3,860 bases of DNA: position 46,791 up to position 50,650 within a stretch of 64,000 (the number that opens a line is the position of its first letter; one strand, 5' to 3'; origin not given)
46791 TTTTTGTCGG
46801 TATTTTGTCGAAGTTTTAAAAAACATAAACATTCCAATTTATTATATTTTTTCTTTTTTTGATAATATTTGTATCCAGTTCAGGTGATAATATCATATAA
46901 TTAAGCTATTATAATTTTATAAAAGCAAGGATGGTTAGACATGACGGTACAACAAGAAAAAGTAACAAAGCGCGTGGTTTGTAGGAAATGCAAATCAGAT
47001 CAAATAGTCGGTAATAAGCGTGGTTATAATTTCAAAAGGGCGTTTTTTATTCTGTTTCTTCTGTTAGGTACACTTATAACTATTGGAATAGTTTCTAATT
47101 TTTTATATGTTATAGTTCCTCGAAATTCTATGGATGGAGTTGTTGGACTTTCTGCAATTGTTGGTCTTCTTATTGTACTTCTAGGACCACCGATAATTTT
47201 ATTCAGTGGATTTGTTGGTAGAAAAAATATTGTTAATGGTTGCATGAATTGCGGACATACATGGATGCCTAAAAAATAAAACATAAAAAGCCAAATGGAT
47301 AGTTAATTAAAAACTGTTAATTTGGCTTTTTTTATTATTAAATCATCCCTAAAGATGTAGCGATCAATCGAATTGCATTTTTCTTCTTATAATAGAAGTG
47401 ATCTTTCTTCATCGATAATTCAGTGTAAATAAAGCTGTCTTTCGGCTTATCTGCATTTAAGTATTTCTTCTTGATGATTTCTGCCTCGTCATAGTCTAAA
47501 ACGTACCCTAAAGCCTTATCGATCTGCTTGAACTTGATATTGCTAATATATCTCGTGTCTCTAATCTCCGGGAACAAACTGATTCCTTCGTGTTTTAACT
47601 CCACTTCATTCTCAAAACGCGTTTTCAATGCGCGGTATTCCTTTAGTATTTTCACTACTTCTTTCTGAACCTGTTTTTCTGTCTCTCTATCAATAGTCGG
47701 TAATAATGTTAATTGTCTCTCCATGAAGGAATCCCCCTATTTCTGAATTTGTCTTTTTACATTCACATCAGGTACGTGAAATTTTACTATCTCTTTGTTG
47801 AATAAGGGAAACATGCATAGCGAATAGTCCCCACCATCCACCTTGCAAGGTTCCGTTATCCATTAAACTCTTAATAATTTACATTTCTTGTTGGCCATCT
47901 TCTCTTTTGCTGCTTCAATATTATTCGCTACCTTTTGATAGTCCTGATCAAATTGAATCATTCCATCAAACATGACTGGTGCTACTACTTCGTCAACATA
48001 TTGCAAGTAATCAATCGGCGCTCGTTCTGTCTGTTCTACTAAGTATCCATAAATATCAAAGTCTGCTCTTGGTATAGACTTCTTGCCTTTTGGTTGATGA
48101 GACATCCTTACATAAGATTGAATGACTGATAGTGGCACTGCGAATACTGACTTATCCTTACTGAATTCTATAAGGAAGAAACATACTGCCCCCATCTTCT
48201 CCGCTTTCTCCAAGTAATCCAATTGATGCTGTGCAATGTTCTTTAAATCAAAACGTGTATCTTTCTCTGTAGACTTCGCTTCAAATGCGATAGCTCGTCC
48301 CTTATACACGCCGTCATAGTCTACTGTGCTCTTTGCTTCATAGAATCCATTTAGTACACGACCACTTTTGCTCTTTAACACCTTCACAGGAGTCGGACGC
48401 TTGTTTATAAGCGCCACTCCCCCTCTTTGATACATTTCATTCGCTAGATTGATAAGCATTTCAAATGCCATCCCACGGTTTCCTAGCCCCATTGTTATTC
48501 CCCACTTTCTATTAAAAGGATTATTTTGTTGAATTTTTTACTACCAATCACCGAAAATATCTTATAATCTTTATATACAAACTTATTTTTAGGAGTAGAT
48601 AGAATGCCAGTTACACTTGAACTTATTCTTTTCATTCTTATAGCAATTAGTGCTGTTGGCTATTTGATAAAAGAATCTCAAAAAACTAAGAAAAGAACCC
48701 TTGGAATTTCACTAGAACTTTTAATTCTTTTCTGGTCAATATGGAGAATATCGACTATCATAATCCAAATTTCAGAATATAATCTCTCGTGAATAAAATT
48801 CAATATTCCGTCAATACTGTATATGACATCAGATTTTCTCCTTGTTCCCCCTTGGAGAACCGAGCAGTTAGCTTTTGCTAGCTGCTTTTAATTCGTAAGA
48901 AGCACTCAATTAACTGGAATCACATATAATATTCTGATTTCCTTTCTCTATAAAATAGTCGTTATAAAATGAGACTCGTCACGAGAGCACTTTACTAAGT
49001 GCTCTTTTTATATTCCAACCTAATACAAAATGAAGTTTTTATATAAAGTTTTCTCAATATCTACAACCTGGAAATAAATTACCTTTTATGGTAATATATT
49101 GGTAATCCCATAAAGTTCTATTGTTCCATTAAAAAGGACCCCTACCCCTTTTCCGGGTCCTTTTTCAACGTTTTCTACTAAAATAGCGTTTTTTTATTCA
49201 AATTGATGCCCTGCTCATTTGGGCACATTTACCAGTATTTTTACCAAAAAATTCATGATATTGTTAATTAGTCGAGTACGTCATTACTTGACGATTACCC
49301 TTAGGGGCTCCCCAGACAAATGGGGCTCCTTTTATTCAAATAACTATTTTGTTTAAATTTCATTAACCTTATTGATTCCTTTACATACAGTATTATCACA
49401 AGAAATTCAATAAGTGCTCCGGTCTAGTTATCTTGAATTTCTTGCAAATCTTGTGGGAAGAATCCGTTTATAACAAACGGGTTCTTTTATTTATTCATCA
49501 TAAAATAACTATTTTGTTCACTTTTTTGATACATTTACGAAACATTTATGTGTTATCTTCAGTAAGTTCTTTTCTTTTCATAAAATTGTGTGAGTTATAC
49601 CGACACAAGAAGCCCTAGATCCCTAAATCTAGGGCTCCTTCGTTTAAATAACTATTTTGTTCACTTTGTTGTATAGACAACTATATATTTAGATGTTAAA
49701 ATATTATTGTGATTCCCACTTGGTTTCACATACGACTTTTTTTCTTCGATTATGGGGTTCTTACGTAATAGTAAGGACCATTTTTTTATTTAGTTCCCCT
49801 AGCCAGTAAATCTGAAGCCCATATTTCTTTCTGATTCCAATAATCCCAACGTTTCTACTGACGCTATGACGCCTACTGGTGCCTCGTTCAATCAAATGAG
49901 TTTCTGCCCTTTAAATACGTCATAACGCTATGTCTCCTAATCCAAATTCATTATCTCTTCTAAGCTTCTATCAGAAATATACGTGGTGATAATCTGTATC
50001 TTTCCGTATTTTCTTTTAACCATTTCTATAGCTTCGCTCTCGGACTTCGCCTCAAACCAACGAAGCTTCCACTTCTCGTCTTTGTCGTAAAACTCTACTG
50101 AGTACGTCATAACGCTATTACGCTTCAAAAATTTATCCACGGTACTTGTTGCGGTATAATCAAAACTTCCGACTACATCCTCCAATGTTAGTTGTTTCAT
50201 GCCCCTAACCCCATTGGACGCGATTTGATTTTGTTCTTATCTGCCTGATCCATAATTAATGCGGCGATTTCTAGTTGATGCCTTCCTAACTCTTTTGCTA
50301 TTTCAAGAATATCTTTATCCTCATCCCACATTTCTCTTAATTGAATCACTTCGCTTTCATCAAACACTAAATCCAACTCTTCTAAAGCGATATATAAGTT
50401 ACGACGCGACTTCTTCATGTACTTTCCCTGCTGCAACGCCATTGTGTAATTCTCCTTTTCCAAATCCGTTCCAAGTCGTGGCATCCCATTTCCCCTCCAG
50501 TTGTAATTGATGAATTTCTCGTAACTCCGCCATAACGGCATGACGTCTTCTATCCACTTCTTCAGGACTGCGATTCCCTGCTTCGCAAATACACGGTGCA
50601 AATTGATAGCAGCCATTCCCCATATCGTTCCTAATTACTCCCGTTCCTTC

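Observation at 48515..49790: Tandem array of ~150-bp promoter-hairpin-terminator mini-cassettes (putative sRNA array) in the early region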

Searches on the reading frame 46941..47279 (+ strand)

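Call 49: search_protein_families(library=pfam, proteins=[window:46941-47279:+], max_evalue=0.01)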
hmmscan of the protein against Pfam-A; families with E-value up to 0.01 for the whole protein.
window:46941-47279:+ (112 aa): 0 families

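Call 58: search_protein_families(library=phrogs, proteins=[window:46941-47279:+], max_evalue=0.01)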
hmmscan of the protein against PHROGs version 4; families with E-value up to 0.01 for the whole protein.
window:46941-47279:+ (112 aa): 3 families
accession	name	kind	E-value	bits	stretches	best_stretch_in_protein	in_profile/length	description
phrog_3845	-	unknown function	1.7e-21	78.1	1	1-112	144-216/216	-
phrog_2546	-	unknown function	5.4e-07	31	0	72-108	145-178/180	-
phrog_6837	-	unknown function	0.0041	18.4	0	6-35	65-97/134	-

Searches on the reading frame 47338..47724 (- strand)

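Call 49: search_protein_families(library=pfam, proteins=[window:47338-47724:-], max_evalue=0.01)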
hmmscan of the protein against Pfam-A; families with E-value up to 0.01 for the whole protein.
window:47338-47724:- (128 aa): 0 families

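Call 58: search_protein_families(library=phrogs, proteins=[window:47338-47724:-], max_evalue=0.01)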
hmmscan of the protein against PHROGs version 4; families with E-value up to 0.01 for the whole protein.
window:47338-47724:- (128 aa): 2 families
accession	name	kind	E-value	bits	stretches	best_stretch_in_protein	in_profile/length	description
phrog_248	-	transcription regulation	1.1e-26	94.8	1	1-127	6-139/161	transcriptional activator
phrog_34922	-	unknown function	2e-06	28.8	1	61-120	15-73/92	-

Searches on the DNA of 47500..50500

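Call 5: search_rna_families(source=window, start=47500, end=50500, threshold=evalue, max_evalue=1)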
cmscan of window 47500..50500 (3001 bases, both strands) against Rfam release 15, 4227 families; matches with E-value up to 1: 1.
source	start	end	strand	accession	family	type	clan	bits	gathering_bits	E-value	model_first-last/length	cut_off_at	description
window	49061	49168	+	RF02449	ncr1015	Gene; sRNA;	-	26.7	60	0.68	1-121/121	no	Bacillus sRNA ncr1015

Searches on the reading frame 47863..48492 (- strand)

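Call 49: search_protein_families(library=pfam, proteins=[window:47863-48492:-], max_evalue=0.01)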
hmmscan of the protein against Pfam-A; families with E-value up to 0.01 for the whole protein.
window:47863-48492:- (209 aa): 1 family
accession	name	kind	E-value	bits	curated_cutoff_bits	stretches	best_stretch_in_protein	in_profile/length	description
PF03838.20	RecU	-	5.9e-46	156.8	25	1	6-167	1-162/162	Recombination protein U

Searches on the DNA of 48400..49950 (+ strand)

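Call 4: search_dna_similar(query=window:48400-49950:+, collection=phages, mode=near, max_rows=30)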
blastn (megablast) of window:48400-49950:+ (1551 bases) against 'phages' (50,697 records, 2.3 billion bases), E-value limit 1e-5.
Records with a match: 25; places in all: 26; records where one place covers at least 80% of the query: 0.
Best place of each record, by identity: 80-90% 23; 60-80% 2.
By first word of the organism name: Bacillus 25.
By host as written in the record: Bacillus anthracis 6; Bacillus cereus 4; Bacillus thuringiensis 4; Bacillus anthracis Sterne 2; Bacillus cereus 11-192 2; Bacillus cereus EFR-4 2; Bacillus cereus EFR-5 2; Bacillus cereus NC7401/2455 1; and 2 more.
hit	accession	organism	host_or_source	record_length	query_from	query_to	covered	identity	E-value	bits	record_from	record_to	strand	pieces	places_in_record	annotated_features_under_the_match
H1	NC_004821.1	Bacillus phage phBC6A52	Bacillus cereus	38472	625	1098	31%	86.9%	4e-79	552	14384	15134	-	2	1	none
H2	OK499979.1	Bacillus Phage vB_BanS_McSteamy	Bacillus anthracis Sterne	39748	453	1118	25%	86.5%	2e-67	415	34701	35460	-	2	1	hypothetical protein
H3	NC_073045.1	Bacillus Phage vB_BanS_McSteamy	Bacillus anthracis Sterne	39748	453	1118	25%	86.5%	2e-67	415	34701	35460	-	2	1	hypothetical protein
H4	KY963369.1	Bacillus phage Tavor_SA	Bacillus anthracis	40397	190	490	19%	84.1%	8e-76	291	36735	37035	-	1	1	hypothetical protein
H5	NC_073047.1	Bacillus phage Tavor_SA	Bacillus anthracis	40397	190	490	19%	84.1%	8e-76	291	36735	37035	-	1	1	hypothetical protein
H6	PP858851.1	Bacillus phage PHBA67-J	Bacillus cereus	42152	926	1119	13%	88.7%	4e-59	235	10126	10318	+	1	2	none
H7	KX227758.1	Bacillus phage PfNC7401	Bacillus cereus NC7401/2455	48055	772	962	12%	88.0%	9e-56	224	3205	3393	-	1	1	hypothetical protein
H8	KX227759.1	Bacillus phage PfIS075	Bacillus cereus IS075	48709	772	962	12%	88.0%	9e-56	224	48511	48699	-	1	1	hypothetical protein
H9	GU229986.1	Bacillus phage 250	Bacillus cereus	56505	772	962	12%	88.0%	9e-56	224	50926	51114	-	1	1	none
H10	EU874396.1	Bacillus phage IEBH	Bacillus thuringiensis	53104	772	962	12%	88.0%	9e-56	224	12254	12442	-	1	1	hypothetical protein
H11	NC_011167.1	Bacillus phage IEBH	Bacillus thuringiensis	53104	772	962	12%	88.0%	9e-56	224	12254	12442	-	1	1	hypothetical protein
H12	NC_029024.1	Bacillus phage 250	Bacillus cereus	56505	772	962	12%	88.0%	9e-56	224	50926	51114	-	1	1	none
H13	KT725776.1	Bacillus phage vB_BceS-MY192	Bacillus cereus 11-192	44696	777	962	12%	86.6%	4e-49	202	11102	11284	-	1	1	hypothetical protein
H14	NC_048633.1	Bacillus phage vB_BceS-MY192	Bacillus cereus 11-192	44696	777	962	12%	86.6%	4e-49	202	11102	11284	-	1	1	hypothetical protein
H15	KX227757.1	Bacillus phage PfEFR-4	Bacillus cereus EFR-4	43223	772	954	12%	87.5%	2e-51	209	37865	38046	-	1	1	hypothetical protein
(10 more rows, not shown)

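Call 9: get_annotated_region(hit=H1, flank=2500)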
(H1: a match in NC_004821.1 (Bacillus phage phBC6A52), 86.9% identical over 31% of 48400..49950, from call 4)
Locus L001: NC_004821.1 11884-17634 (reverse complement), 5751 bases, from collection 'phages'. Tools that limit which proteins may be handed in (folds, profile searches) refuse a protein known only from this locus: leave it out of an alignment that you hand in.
description: Bacillus prophage phBC6A52, complete genome.
organism: Bacillus phage phBC6A52 (NCBI taxid 225726)
taxonomy: Viruses; Duplodnaviria; Heunggongvirae; Uroviricota; Caudoviricetes
host: Bacillus cereus; source: -; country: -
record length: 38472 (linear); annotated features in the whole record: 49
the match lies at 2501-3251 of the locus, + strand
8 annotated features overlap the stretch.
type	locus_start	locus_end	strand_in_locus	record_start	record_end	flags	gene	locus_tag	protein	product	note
CDS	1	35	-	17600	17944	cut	-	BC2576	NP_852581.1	hypothetical protein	-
CDS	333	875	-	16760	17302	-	-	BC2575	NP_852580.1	DNA integration/recombination/invertion protein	-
CDS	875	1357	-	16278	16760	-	-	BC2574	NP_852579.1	hypothetical protein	-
CDS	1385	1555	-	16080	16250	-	-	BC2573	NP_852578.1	hypothetical protein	-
CDS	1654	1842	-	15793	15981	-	-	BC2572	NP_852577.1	hypothetical protein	-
CDS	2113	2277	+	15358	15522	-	-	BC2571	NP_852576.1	hypothetical protein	-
CDS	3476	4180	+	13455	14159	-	-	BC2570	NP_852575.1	Collagen triple helix repeat protein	-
CDS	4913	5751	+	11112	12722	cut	-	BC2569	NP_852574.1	Collagen triple helix repeat protein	-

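Call 10: get_annotated_region(hit=H2, flank=2500)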
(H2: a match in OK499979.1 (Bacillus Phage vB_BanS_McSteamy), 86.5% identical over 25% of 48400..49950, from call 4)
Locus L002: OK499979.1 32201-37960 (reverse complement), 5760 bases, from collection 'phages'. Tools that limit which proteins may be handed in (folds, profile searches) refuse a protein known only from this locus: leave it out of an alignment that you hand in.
description: Bacillus Phage vB_BanS_McSteamy, complete genome.
organism: Bacillus Phage vB_BanS_McSteamy (NCBI taxid 2894779)
taxonomy: Viruses; Duplodnaviria; Heunggongvirae; Uroviricota; Caudoviricetes; Wbetavirus
host: Bacillus anthracis Sterne; source: soil; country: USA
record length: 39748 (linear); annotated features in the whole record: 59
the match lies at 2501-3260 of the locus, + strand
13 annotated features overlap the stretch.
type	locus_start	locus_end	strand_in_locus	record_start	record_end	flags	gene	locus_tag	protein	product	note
CDS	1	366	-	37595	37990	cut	-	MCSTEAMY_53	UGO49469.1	sigma-70 family RNA polymerase sigma factor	gp53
CDS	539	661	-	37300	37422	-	-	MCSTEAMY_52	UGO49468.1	DUF3983 domain-containing protein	gp52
CDS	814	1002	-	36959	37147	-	-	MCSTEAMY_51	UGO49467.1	hypothetical protein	gp51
CDS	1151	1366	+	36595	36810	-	-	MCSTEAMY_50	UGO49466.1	spore germination protein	gp50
CDS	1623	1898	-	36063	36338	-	-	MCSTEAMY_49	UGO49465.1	hypothetical protein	gp49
CDS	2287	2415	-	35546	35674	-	-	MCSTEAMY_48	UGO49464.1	hypothetical protein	gp48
CDS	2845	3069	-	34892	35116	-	-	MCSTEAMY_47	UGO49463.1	hypothetical protein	gp47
CDS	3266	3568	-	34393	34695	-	-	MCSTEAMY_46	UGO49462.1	hypothetical protein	gp46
CDS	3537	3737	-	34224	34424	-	-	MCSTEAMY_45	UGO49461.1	hypothetical protein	gp45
CDS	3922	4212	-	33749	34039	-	-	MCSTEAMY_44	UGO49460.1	hypothetical protein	gp44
CDS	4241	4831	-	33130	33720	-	-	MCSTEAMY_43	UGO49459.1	dUTP diphosphatase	gp43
CDS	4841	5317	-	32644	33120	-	-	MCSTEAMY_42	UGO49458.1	hypothetical protein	gp42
CDS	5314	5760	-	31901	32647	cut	-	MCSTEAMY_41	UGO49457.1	sigma-70 family RNA polymerase sigma factor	gp41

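Call 11: get_annotated_region(hit=H10, flank=2500)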
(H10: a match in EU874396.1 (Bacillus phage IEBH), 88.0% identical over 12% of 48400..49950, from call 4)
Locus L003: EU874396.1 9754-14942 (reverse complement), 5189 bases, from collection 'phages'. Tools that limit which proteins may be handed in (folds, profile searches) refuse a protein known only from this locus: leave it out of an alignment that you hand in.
description: Bacillus phage IEBH, complete genome.
organism: Bacillus phage IEBH (NCBI taxid 2884422)
taxonomy: Viruses; Duplodnaviria; Heunggongvirae; Uroviricota; Caudoviricetes; Cecivirus; Cecivirus IEBH
host: Bacillus thuringiensis; source: -; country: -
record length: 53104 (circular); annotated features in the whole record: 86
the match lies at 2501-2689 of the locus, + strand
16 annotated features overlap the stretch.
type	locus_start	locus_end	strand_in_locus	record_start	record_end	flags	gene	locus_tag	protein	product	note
CDS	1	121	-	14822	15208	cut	-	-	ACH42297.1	hypothetical protein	-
CDS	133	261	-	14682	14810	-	-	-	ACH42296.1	hypothetical protein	-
CDS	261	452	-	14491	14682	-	-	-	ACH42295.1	hypothetical protein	-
CDS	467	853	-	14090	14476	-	-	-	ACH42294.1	hypothetical protein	DUF 1064 superfamily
CDS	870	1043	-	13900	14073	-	-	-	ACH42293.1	hypothetical protein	-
CDS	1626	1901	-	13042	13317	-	-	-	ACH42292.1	hypothetical protein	-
CDS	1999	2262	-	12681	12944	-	-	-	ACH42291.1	hypothetical protein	-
CDS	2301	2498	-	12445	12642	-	-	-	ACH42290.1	hypothetical protein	-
CDS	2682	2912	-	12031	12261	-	-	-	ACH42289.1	hypothetical protein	-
CDS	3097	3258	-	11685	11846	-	-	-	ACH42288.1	hypothetical protein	-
CDS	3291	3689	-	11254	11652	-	-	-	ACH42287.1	hypothetical protein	YopX superfamily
CDS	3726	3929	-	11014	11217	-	-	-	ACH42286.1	hypothetical protein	-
CDS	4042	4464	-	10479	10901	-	-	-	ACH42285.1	hypothetical protein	YopX superfamily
CDS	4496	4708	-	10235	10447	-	-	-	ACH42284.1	hypothetical protein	-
CDS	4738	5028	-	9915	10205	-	-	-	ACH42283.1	hypothetical protein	-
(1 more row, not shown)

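Call 13: search_dna_similar(query=window:48515-49800:+, collection=phages, mode=distant, max_rows=60, max_evalue=0.001)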
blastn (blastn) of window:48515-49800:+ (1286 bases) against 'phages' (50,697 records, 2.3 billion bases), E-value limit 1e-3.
Records with a match: 56; places in all: 63; records where one place covers at least 80% of the query: 1.
Best place of each record, by identity: 90-95% 2; 80-90% 41; 60-80% 13.
By first word of the organism name: Bacillus 54; Staphylococcus 2.
By host as written in the record: Bacillus anthracis 15; Bacillus cereus 5; Bacillus thuringiensis 4; - 3; Bacillus anthracis Sterne 2; Bacillus cereus EFR-4 2; Bacillus cereus EFR-5 2; Bacillus anthracis str. A16R 2; and 13 more.
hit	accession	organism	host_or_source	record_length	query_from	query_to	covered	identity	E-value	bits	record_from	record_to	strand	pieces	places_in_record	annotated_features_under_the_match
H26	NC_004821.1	Bacillus phage phBC6A52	Bacillus cereus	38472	1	1147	89%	79.5%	3e-142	993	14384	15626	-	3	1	hypothetical protein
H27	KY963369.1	Bacillus phage Tavor_SA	Bacillus anthracis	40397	1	532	41%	75.2%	5e-95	354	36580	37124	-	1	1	hypothetical protein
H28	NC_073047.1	Bacillus phage Tavor_SA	Bacillus anthracis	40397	1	532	41%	75.2%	5e-95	354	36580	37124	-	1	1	hypothetical protein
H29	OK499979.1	Bacillus Phage vB_BanS_McSteamy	Bacillus anthracis Sterne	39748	276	1003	35%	83.3%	1e-70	508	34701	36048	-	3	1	hypothetical protein (x2)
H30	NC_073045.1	Bacillus Phage vB_BanS_McSteamy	Bacillus anthracis Sterne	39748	276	1003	35%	83.3%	1e-70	508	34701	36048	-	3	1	hypothetical protein (x2)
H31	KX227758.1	Bacillus phage PfNC7401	Bacillus cereus NC7401/2455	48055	276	845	23%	84.4%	1e-58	315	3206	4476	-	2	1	hypothetical protein (x4)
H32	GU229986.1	Bacillus phage 250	Bacillus cereus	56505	276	845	23%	84.4%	1e-58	315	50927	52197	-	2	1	hypothetical protein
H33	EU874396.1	Bacillus phage IEBH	Bacillus thuringiensis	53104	276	845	23%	84.4%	1e-58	315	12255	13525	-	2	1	hypothetical protein (x4)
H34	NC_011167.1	Bacillus phage IEBH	Bacillus thuringiensis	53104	276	845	23%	84.4%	1e-58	315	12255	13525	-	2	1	hypothetical protein (x4)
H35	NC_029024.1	Bacillus phage 250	Bacillus cereus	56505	276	845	23%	84.4%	1e-58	315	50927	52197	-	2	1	hypothetical protein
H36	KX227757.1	Bacillus phage PfEFR-4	Bacillus cereus EFR-4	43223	276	839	22%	84.0%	2e-55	305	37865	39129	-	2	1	chromosome segregation protein | hypothetical protein (x3)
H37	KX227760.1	Bacillus phage PfEFR-5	Bacillus cereus EFR-5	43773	276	839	22%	84.0%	2e-55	305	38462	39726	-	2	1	chromosome segregation protein | hypothetical protein (x3)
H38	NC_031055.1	Bacillus phage PfEFR-5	Bacillus cereus EFR-5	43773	276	839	22%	84.0%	2e-55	305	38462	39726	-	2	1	chromosome segregation protein | hypothetical protein (x3)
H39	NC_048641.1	Bacillus phage PfEFR-4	Bacillus cereus EFR-4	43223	276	839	22%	84.0%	2e-55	305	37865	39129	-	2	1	chromosome segregation protein | hypothetical protein (x3)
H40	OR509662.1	Bacillus phage vB_BanS-A16R4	Bacillus anthracis str. A16R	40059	277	839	16%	88.1%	2e-50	261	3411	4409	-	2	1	hypothetical protein (x2)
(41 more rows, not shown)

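Call 33: search_rna_families(source=window, start=48450, end=49850, threshold=evalue, max_evalue=10, show_alignments=3)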
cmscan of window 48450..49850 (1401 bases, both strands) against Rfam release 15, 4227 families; matches with E-value up to 10: 10.
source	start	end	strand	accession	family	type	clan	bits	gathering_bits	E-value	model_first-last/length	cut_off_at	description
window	49061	49168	+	RF02449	ncr1015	Gene; sRNA;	-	26.7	60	0.32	1-121/121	no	Bacillus sRNA ncr1015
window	49452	49563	-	RF02449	ncr1015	Gene; sRNA;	-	20.3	60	6.4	1-121/121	no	Bacillus sRNA ncr1015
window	48798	48907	+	RF02579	tsr26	Gene; sRNA;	-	20.1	141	4.3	1-122/122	no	S. aureus tsr26 small RNA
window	49442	49540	-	RF00474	snosnR57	Gene; snRNA; snoRNA; CD-box;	-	19.7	50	8.5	1-95/95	no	Small nucleolar RNA snR57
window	49054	49132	-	RF02544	mt-tmRNA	Gene;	CL00001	19.6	65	2.9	1-77/77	no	Mitochondrion-encoded tmRNA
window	49719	49794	+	RF00519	suhB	Gene; sRNA;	CL00108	18.5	41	0.63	1-77/77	no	Makes More Granules Regulator RNA (mmgR)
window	49593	49655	-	RF03858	mir-1991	Gene; miRNA;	-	16.8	66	7.7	1-66/66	no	mir-1991 microRNA precursor family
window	49303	49350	+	RF01091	PK-SPCSV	Cis-reg;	-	16.7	36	7.7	1-61/61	no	3'-terminal pseudoknot in SPCSV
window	48715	48765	-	RF00440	SNORD37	Gene; snRNA; snoRNA; CD-box;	-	16.2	45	6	1-65/65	no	Small nucleolar RNA SNORD37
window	48667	48695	+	RF00522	PreQ1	Cis-reg; riboswitch;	-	15.1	39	5.8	1-45/45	no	PreQ1 (pre queuosine) riboswitch aptamer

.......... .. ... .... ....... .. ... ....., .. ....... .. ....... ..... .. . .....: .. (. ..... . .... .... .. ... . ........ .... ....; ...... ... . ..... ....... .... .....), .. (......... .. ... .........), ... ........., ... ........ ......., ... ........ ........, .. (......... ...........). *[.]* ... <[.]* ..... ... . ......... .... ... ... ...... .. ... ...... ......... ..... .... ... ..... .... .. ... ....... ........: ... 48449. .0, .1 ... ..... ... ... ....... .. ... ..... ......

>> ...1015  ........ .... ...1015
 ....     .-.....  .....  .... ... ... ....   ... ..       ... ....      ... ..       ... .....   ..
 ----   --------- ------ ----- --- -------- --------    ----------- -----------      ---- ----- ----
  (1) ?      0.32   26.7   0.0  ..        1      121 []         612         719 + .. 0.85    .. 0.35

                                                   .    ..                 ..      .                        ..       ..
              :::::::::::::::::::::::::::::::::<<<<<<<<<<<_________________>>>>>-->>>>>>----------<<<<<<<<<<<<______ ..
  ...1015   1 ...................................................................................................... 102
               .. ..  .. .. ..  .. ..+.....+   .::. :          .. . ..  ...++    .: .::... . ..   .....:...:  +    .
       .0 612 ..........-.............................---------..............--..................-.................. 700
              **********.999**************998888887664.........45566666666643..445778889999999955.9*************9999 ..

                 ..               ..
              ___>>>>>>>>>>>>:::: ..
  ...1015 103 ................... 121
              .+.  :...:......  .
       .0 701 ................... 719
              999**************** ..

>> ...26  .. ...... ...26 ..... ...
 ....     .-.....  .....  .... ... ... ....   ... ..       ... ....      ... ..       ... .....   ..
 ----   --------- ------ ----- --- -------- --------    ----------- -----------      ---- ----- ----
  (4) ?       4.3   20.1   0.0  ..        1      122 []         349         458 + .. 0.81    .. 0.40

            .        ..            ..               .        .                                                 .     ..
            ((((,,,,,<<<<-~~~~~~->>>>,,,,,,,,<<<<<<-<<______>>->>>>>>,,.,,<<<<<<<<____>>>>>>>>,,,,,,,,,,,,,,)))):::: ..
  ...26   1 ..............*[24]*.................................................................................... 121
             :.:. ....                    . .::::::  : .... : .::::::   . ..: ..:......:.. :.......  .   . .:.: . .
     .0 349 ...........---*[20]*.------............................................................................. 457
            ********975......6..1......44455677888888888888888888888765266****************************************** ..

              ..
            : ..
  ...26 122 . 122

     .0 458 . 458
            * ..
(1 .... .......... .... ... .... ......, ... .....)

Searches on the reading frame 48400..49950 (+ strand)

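Call 75: search_protein_families(library=pfam, proteins=[L002:1151-1363:+], max_evalue=0.01)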
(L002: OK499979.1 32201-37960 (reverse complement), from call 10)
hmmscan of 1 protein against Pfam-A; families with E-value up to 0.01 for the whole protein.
L002:1151-1363:+ (71 aa): 1 family
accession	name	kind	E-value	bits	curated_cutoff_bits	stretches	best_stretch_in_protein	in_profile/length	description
PF10676.14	gerPA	-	8.2e-20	71.3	27.3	1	1-68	1-70/72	Spore germination protein gerPA/gerPF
